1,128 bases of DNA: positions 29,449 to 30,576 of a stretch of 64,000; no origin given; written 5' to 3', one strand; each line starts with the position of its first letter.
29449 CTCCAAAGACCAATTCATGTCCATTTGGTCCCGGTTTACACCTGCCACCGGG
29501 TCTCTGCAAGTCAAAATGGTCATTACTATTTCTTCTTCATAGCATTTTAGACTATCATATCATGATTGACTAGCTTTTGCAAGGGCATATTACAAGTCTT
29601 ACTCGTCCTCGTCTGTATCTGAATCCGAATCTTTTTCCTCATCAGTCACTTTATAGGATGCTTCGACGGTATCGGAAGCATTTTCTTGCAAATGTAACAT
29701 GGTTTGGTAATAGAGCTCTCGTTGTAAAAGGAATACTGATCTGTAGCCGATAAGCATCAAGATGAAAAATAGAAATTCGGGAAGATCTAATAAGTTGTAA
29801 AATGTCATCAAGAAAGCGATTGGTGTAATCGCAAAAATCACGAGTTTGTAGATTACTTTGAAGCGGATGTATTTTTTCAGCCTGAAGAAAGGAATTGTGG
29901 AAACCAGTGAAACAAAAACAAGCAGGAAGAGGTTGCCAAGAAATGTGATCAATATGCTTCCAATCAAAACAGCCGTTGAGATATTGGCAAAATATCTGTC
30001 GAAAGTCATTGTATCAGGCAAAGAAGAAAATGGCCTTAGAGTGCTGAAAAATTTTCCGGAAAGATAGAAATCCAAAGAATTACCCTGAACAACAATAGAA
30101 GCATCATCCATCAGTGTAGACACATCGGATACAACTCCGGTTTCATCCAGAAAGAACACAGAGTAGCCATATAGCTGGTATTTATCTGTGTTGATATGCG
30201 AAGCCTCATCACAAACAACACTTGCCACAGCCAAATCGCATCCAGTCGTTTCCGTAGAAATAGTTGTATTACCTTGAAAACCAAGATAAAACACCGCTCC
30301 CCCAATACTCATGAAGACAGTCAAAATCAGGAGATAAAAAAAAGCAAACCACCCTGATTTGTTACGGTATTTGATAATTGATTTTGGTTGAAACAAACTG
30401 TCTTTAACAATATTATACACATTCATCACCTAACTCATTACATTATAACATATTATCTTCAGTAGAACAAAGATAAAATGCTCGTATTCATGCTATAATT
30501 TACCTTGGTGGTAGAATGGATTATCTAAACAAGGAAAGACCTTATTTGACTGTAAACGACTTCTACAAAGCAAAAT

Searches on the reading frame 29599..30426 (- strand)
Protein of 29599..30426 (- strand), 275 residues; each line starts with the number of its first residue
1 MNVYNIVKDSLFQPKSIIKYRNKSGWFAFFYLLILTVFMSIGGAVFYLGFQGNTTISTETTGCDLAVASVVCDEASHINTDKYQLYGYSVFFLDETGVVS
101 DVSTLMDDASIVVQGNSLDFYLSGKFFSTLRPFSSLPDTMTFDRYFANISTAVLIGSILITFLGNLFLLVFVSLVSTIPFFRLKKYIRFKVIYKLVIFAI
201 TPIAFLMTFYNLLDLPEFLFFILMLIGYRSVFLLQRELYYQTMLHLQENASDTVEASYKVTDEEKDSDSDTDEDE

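Call 55: search_protein_families(library=pfam, proteins=[window:29599-30426:-], max_evalue=0.001)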
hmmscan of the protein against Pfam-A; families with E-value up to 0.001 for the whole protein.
window:29599-30426:- (275 aa): 1 family
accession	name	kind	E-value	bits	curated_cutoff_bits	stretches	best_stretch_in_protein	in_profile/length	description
PF06691.16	DUF1189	-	0.00035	20.6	28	0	9-225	6-235/244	Protein of unknown function (DUF1189)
